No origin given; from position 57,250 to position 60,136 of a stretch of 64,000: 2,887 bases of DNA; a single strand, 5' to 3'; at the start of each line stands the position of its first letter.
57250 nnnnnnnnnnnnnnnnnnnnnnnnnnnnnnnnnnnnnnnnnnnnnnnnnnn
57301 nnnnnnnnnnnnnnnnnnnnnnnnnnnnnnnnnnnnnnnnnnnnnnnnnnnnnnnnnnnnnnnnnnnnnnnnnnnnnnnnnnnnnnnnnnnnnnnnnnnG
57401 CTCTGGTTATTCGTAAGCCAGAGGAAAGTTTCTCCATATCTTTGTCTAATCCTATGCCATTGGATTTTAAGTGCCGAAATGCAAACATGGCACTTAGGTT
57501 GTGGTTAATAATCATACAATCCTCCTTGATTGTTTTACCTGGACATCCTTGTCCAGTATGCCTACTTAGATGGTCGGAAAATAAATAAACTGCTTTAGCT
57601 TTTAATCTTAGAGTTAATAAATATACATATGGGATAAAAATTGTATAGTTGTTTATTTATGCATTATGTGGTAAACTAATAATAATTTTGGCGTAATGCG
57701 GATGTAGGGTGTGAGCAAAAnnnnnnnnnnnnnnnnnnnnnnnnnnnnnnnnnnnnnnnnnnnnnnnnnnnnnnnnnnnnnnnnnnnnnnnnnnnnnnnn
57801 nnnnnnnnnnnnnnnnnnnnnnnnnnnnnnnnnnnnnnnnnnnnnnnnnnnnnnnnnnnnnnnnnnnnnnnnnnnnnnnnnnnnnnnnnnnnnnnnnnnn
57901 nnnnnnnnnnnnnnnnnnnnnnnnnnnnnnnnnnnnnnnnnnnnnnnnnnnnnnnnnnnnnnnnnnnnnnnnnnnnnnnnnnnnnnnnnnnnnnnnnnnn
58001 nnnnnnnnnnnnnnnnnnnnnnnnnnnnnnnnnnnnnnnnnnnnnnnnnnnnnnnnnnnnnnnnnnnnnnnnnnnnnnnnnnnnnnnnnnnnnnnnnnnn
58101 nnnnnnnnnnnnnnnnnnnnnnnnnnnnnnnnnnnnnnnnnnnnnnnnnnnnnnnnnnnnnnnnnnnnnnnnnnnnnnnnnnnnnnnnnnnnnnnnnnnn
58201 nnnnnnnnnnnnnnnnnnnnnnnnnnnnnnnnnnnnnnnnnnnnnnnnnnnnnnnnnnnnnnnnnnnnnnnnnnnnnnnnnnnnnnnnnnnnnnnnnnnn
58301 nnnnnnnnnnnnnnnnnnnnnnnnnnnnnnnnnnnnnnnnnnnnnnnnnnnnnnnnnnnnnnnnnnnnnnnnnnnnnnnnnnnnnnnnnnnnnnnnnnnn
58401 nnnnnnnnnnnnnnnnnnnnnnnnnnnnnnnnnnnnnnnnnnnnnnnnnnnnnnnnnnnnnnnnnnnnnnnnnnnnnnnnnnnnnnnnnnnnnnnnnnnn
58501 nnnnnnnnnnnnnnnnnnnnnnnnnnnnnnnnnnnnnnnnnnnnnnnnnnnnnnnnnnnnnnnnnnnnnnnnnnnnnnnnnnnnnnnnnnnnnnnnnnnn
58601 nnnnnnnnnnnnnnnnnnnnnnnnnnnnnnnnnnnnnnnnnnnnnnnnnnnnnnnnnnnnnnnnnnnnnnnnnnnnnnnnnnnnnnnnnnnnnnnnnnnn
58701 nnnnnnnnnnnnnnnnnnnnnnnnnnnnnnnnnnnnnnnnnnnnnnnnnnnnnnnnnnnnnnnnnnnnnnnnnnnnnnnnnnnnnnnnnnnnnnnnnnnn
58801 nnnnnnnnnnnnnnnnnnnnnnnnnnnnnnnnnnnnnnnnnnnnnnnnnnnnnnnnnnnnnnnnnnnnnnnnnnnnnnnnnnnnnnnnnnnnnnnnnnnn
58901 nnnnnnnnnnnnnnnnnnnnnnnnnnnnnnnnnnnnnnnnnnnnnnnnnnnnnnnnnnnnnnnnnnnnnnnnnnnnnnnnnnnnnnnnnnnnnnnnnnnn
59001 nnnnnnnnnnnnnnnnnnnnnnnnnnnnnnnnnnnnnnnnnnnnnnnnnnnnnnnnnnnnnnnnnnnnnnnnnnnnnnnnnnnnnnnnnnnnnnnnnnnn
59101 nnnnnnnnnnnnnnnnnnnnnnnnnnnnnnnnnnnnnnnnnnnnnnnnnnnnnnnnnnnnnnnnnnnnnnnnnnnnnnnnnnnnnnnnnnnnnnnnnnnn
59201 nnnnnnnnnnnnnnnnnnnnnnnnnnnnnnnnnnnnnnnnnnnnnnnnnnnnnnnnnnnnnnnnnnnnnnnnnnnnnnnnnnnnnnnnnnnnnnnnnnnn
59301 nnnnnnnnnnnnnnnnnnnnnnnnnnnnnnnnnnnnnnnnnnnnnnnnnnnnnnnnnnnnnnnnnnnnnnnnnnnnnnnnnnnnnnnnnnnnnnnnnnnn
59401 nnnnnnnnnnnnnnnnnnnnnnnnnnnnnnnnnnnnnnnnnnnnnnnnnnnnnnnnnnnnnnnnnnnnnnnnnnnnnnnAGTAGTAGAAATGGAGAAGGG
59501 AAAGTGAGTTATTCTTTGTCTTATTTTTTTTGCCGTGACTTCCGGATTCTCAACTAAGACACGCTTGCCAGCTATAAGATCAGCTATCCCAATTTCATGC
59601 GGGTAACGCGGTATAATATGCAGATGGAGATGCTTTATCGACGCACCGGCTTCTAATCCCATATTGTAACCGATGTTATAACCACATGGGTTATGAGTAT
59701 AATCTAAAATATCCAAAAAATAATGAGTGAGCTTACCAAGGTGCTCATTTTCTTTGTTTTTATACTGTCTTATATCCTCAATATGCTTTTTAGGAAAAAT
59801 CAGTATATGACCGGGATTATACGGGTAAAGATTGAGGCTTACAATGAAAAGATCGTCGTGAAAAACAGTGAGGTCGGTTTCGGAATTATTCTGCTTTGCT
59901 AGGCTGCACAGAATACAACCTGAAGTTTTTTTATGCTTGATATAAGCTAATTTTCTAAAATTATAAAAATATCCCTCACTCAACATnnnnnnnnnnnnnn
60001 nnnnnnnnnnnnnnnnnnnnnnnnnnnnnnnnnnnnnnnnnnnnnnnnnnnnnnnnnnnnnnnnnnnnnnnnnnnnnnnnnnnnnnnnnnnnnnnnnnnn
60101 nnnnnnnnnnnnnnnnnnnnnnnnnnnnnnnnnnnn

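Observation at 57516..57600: flaB leader carries two canonical CsrA sites downstream of a sigma-28-like promoter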

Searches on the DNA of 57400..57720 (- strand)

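Call 39: search_rna_families(source=window, start=57400, end=57720, threshold=evalue, max_evalue=10)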
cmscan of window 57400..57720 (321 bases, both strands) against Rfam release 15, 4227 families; matches with E-value up to 10: 1.
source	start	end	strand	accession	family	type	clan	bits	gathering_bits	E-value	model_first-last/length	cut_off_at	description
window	57585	57618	-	RF01726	SAM-II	Cis-reg; riboswitch;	-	13.4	44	6.8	1-60/60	no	SAM-II riboswitch aptamer (SAM-II long loop)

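Call 43: build_rna_model(alignment_id=A3, structure=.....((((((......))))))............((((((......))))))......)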
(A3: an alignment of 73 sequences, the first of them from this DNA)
Model R1 built from alignment A3 (73 sequences, 59 columns); structure: as given.
model positions 51; base pairs 12; branch points 1; effective number of sequences 73; information 0.972 bits per position. Calibrated on 0.2 Mb of random sequence (short: E-values are rough).
structure used (alignment columns):
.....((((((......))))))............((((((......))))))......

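Call 47: search_with_rna_model(model_id=R1, sources=[window, L005, L006, L007, L008, L009, L010, L011, L012, L013, L014, L015, L016, L017, L018, L019, L020, L021, L022, L023, L024, L025, L026, L027, L028, L029, L030, L031, L032, L033, L034, L035, L036, L037, L038, L039, L040, L041, L042, L043, L044, L045, L046, L047, L048, L049, L050, L051, L052, L053, L054, L055, L056, L057, L058, L059, L060, L061, L062, L063, L064, L065, L066, L067, L068, L069, L070, L071, L072, L073, L074, L075, L076, L077, L078, L079, L080, L081, L082, L083, L084], max_evalue=1)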
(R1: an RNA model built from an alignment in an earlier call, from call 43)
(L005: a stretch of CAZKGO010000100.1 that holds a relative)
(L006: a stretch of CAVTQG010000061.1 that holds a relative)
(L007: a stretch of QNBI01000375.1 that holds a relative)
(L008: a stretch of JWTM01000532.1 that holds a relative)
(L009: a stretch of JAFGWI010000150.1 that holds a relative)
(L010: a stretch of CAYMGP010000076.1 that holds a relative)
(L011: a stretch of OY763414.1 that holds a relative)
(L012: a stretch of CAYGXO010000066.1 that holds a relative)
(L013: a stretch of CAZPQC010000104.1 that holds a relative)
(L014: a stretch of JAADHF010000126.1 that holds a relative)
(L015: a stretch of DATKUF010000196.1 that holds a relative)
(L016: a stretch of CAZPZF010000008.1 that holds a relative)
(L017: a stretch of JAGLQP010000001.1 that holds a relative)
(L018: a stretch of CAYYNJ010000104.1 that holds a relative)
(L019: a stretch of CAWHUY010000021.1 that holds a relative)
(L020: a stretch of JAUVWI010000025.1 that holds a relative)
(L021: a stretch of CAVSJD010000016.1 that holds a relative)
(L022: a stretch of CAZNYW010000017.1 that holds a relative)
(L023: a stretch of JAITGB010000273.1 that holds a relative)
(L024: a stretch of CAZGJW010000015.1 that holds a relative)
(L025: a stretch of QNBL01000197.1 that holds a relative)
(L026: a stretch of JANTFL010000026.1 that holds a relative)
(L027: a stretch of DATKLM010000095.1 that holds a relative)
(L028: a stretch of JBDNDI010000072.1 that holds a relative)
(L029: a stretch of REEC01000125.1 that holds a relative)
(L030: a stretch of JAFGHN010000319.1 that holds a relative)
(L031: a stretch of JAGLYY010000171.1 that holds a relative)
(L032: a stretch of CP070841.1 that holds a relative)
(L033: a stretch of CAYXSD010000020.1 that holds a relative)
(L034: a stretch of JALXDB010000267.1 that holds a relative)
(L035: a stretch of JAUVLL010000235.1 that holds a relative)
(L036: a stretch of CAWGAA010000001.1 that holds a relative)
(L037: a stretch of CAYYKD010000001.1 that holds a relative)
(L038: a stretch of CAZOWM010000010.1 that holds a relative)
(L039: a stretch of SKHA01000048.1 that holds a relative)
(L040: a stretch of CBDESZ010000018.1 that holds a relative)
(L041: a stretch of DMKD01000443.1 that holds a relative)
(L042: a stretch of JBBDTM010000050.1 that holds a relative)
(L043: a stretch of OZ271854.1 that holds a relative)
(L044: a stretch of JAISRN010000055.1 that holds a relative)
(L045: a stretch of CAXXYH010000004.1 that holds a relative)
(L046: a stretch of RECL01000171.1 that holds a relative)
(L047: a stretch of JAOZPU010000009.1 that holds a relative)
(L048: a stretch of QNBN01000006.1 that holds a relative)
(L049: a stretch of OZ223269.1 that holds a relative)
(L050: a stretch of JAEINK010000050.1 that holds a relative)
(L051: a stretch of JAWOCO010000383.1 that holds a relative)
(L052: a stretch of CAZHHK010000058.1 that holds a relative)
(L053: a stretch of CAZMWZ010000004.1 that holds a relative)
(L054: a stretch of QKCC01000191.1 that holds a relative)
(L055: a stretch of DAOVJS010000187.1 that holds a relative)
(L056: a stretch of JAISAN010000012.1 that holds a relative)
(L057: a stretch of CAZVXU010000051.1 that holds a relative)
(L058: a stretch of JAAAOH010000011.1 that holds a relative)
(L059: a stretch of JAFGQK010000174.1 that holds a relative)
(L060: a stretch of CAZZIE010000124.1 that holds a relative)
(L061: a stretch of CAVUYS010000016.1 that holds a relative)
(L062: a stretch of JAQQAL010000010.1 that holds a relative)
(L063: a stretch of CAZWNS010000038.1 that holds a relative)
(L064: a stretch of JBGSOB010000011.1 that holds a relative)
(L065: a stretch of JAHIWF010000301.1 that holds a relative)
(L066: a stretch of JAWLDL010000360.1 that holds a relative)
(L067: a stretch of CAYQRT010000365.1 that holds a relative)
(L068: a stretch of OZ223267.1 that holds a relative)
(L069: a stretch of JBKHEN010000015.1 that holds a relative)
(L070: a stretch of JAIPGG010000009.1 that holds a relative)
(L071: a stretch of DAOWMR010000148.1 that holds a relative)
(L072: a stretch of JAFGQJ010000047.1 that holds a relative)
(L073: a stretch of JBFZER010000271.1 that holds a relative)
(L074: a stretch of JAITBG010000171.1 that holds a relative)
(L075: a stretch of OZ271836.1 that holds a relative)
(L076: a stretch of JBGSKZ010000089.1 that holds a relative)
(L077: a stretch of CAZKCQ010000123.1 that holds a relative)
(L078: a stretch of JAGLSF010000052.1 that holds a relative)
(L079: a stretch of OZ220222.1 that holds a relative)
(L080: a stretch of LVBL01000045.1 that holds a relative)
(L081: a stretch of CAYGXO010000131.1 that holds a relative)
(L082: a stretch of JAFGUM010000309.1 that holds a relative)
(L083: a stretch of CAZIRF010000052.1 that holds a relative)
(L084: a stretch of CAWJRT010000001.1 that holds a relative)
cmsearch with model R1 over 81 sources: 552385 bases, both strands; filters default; matches with E-value up to 1: 100.
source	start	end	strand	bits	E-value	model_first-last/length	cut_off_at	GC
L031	2954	3003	+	64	3.5e-13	1-51/51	no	0.46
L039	265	313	+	59.4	4.9e-12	1-51/51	no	0.45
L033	2953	3003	+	59.3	5.3e-12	1-51/51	no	0.39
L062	2955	3003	+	59.2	5.5e-12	1-51/51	no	0.41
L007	1517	1565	+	58.7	7.2e-12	1-51/51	no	0.33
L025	2949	3003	+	58.7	7.6e-12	1-51/51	no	0.38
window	57513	57561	-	58.6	7.6e-12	1-51/51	no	0.43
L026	1964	2018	+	58.4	8.9e-12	1-51/51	no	0.4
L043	2955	3003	+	57.6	1.4e-11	1-51/51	no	0.49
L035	809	861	+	57.1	1.9e-11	1-51/51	no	0.4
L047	2951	3003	+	56.9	2.1e-11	1-51/51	no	0.4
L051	2955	3003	+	56.9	2.1e-11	1-51/51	no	0.41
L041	2956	3003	+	56.7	2.3e-11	1-51/51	no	0.46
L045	2954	3003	+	56.7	2.4e-11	1-51/51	no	0.38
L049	2954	3003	+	56.7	2.4e-11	1-51/51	no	0.38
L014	2955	3003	+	56.5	2.7e-11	1-51/51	no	0.33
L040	2955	3003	+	56.4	2.8e-11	1-51/51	no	0.47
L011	2954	3003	+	56.2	3.2e-11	1-51/51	no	0.44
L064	2956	3003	+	56.1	3.3e-11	1-51/51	no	0.5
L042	2955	3003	+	56.1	3.3e-11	1-51/51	no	0.43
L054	2956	3003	+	56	3.5e-11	1-51/51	no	0.38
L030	2956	3003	+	55.8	3.8e-11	1-51/51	no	0.54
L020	2953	3003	+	55.8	3.8e-11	1-51/51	no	0.47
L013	2949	3003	+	54.3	9.4e-11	1-51/51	no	0.47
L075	2952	3003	+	53.8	1.2e-10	1-51/51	no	0.46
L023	2337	2386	+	53.7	1.3e-10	1-51/51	no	0.52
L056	2417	2468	+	53.3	1.6e-10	1-51/51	no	0.46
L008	2953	3003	+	53.2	1.7e-10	1-51/51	no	0.47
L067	2015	2065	+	52.2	3e-10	1-51/51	no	0.51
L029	2949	3003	+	52.2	3.1e-10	1-51/51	no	0.53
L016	2955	3003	+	52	3.4e-10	1-51/51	no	0.47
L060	2953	3003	+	51.3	5.2e-10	1-51/51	no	0.61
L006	2952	3003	+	50.3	9.4e-10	1-51/51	no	0.52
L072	552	606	+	50.1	1e-09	1-51/51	no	0.53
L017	2951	3003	+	49.2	1.7e-09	1-51/51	no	0.51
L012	2955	3003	+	49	1.9e-09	1-51/51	no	0.61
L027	2954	3003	+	48.9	2e-09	1-51/51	no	0.62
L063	2955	3003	+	47.8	3.8e-09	1-51/51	no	0.51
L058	2955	3003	+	47.8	3.9e-09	1-51/51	no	0.49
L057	2955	3003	+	47.7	4.1e-09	1-51/51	no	0.49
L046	2956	3003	+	47.7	4.2e-09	1-51/51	no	0.54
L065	2954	3003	+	47.7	4.2e-09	1-51/51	no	0.48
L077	2949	3003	+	47.5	4.7e-09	1-51/51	no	0.51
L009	2952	3003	+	47.4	4.8e-09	1-51/51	no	0.38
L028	2957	3003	+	46.7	7.3e-09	1-51/51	no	0.53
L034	2953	3003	+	46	1.1e-08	1-51/51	no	0.49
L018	2955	3003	+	45.5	1.5e-08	1-51/51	no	0.39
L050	2948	3003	+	45.4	1.6e-08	1-51/51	no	0.39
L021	2951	3003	+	45.3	1.6e-08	1-51/51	no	0.53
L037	2949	3003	+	45.3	1.6e-08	1-51/51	no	0.4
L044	2099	2153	+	45.3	1.7e-08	1-51/51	no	0.51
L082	2956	3003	+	45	1.9e-08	1-51/51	no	0.6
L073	321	371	+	44.8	2.2e-08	1-51/51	no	0.53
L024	2954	3003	+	44.6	2.4e-08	1-51/51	no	0.38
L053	4084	4133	+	44.6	2.5e-08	1-51/51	no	0.5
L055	2866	2915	+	44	3.6e-08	1-51/51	no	0.38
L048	2953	3003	+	43.7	4.1e-08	1-51/51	no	0.45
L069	2954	3003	+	42.5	8.3e-08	1-51/51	no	0.58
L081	4109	4155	+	42.4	8.8e-08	1-51/51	no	0.57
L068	2957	3003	+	42.3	9.1e-08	1-51/51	no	0.4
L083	1707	1757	+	42.2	9.8e-08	1-51/51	no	0.59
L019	2943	3003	+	42.1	1e-07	1-51/51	no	0.48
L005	2956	3003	+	42.1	1.1e-07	1-51/51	no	0.56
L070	2955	3003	+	41.8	1.2e-07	1-51/51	no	0.45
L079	2959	3003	+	41.8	1.2e-07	1-51/51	no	0.38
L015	2943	3003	+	41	1.9e-07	1-51/51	no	0.49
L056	3614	3663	+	40.5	2.6e-07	1-51/51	no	0.58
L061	4083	4132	+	40.4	2.7e-07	1-51/51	no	0.48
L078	1549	1597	+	39.1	5.9e-07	1-51/51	no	0.51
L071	2948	3003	+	38.7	7.4e-07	1-51/51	no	0.48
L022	2938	3003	+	38.4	8.7e-07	1-51/51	no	0.53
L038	2953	3003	+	38.4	8.8e-07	1-51/51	no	0.41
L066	1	41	+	37.2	1.7e-06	9-51/51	5'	0.49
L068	4030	4078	+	37.1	1.8e-06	1-51/51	no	0.41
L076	488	536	+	37.1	1.9e-06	1-51/51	no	0.55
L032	2955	3003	+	35.7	4.2e-06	1-51/51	no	0.31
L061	2954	3003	+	35.1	5.7e-06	1-51/51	no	0.64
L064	4127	4176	+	33.9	1.2e-05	1-51/51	no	0.6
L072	1693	1741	+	33.7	1.3e-05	1-51/51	no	0.49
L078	3085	3133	+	32.6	2.5e-05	1-51/51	no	0.51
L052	2947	3003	+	31.6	4.4e-05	1-51/51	no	0.32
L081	2946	3003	+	30.3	9.5e-05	1-51/51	no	0.64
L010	1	28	+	28.8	0.00022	23-51/51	5'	0.29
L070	4040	4088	+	28.2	0.00031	1-51/51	no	0.45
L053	2953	3003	+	27.2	0.00055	1-51/51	no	0.55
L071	4130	4181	+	25.7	0.0013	1-51/51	no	0.54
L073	1478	1525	+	24.5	0.0026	1-51/51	no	0.54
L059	2959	3003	+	22.9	0.0064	1-51/51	no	0.27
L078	1429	1476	+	22.6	0.0078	1-51/51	no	0.42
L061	5054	5106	+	21.1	0.019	1-51/51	no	0.64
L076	2601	2656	+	18.6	0.078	1-51/51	no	0.61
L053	5062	5116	+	18.1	0.11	1-51/51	no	0.62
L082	4055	4105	+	17.8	0.12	1-51/51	no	0.65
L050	522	566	-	17.5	0.15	1-51/51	no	0.44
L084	2937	3003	+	16.5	0.25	1-51/51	no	0.67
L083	2884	2933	+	15.5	0.47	1-51/51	no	0.62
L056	4731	4758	+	15.4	0.5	1-51/51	no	0.54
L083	140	155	-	15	0.63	7-22/51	no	0.81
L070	5015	5070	+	14.8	0.67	1-51/51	no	0.52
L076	1629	1680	+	14.4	0.86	1-51/51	no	0.62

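Call 64: search_with_rna_model(model_id=R1, sources=[L085, L086, L087, L088, L089, L090, L091, L092, L093, L095, L096, L097, L098, L099, L100, L102, L103, L104, L105, L111, L113, L114, L116, L117, L118, L119, L120, L121, L122, L123, L124, L125, L126, L131, L132, L133, L137, L139, L140], max_evalue=1)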
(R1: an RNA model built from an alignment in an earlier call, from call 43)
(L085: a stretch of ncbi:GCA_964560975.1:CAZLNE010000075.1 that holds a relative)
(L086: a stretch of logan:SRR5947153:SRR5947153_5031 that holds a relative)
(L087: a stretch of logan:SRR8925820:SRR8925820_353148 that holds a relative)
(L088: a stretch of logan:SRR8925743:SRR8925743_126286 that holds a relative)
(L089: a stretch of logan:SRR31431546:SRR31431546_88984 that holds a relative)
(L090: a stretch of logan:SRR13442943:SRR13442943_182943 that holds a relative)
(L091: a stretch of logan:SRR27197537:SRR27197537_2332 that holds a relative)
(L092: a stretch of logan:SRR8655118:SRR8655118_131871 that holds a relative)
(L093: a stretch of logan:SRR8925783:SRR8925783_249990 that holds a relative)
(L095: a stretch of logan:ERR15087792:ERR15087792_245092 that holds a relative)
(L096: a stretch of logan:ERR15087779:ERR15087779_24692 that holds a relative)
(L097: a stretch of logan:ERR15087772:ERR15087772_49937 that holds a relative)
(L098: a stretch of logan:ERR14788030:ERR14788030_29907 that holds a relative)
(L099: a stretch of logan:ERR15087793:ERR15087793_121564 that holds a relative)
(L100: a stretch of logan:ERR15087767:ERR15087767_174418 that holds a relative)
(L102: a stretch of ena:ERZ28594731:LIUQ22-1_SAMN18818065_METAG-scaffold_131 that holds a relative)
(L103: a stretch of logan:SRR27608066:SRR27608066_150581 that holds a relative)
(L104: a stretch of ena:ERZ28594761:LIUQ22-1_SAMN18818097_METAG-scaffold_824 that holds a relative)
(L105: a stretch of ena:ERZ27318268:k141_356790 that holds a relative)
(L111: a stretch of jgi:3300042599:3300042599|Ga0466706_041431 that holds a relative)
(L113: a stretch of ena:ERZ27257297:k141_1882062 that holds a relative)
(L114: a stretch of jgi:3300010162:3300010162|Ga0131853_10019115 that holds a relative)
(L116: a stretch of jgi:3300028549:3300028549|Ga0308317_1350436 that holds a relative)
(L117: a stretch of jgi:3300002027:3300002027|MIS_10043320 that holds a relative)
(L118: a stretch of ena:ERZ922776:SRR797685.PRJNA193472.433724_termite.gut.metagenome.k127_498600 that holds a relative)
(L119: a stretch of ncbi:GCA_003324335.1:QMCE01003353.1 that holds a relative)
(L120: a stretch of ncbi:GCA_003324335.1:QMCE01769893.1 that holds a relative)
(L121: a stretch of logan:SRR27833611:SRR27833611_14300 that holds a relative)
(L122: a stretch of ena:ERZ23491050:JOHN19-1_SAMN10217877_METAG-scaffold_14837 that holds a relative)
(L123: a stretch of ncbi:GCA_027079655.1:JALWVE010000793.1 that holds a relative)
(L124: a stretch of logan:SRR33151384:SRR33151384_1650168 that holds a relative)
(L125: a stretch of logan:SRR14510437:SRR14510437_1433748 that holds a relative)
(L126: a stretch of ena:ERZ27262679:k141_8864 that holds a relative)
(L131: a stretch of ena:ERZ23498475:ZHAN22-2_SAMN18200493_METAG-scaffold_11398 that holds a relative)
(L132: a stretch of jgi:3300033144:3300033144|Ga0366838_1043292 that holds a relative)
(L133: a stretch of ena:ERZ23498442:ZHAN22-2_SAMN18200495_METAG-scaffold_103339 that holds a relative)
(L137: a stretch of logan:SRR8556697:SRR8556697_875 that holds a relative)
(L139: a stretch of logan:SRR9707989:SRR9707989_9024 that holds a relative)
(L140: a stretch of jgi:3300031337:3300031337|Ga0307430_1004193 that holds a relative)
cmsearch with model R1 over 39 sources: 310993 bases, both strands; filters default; matches with E-value up to 1: 7.
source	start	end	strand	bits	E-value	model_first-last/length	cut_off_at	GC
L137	5237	5285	-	58.6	4.3e-12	1-51/51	no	0.43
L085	9954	10001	-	20.9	0.012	1-51/51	no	0.56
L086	7368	7415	-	20.9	0.012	1-51/51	no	0.56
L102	8421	8436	+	13.9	0.64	32-47/51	no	0.31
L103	4772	4787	+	13.9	0.64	32-47/51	no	0.31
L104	4471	4486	+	13.9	0.64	32-47/51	no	0.31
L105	4466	4481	+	13.9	0.64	32-47/51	no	0.31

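Call 78: search_with_rna_model(model_id=R1, sources=[L143, L144, L145, L146, L147, L148, L149, L150, L151, L152, L153, L154, L155, L156, L157, L158, L159, L160, L161, L162, L163, L164, L165, L166, L167, L168, L169, L170, L171, L172, L173, L174, L175, L176, L177, L178, L179, L180, L181, L182, L183, L184, L185, L186, L187], max_evalue=0.1)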
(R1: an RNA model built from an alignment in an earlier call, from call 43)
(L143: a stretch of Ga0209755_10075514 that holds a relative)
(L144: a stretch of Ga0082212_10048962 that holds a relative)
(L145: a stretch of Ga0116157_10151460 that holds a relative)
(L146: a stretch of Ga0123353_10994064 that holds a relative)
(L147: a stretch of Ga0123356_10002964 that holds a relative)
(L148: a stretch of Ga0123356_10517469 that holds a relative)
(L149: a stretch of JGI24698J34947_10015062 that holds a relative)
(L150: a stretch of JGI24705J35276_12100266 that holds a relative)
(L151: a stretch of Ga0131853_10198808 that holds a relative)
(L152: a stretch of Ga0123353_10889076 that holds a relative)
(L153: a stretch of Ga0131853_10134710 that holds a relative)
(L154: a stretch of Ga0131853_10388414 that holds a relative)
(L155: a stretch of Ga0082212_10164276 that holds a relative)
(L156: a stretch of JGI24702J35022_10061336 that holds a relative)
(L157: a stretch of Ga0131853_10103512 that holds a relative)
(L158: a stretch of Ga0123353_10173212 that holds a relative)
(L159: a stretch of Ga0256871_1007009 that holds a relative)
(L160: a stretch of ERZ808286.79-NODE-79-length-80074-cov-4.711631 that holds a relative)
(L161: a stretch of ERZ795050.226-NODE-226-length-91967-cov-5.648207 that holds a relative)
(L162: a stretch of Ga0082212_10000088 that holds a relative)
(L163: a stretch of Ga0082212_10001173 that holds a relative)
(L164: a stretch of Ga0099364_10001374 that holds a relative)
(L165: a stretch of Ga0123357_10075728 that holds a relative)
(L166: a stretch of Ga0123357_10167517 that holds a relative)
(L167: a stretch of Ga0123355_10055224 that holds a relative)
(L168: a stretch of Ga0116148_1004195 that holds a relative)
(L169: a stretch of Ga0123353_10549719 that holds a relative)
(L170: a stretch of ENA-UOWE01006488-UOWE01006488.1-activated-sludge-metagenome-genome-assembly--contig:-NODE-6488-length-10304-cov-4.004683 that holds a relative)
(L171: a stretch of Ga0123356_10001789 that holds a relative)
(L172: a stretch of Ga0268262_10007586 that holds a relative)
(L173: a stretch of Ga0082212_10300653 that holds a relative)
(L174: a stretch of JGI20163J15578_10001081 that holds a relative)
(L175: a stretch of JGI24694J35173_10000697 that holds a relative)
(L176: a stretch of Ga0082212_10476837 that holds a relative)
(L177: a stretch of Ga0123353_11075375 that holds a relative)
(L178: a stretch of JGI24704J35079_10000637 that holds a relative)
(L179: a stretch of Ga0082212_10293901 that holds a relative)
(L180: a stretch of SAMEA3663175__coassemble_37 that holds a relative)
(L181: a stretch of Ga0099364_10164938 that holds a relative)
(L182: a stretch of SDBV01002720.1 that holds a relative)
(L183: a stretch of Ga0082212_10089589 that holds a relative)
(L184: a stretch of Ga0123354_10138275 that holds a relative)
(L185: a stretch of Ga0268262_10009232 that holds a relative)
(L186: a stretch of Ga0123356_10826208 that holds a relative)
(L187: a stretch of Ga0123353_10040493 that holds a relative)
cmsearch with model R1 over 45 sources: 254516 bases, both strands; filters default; matches with E-value up to 0.1: 7.
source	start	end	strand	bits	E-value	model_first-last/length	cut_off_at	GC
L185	270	319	+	45.3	7.5e-09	1-51/51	no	0.48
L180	10378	10426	-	23.7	0.0019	1-51/51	no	0.39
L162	1089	1139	+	22.9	0.003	1-51/51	no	0.53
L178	13317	13368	-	21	0.0089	1-51/51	no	0.52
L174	524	575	+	19.6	0.02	1-51/51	no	0.54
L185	1452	1502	+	19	0.028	1-51/51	no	0.51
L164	6884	6918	+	17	0.091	1-51/51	no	0.49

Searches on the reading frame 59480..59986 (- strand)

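Call 9: search_protein_families(library=ncbifam, proteins=[window:59480-59986:-])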
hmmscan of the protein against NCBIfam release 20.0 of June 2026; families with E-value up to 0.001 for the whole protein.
window:59480-59986:- (169 aa): 5 families
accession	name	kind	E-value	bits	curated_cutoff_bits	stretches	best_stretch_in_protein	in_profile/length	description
NF052622.1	ATPAdlTfActino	equivalog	9e-21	74.2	290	1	34-145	48-160/176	ATP adenylyltransferase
NF045834.1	M_plasma_HinT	exception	2.1e-11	44.6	130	1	40-127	14-101/102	histidine triad protein HinT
NF008724.0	PRK11720.1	equivalog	1.2e-05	24.6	448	1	19-125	191-300/348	UDP-glucose--hexose-1-phosphate uridylyltransferase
NF007965.0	PRK10687.1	equivalog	2.2e-05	24.5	206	1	40-126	19-106/119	purine nucleoside phosphoramidase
TIGR00209.1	galT_1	equivalog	0.00051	19.1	102.1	1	20-152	193-329/349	galactose-1-phosphate uridylyltransferase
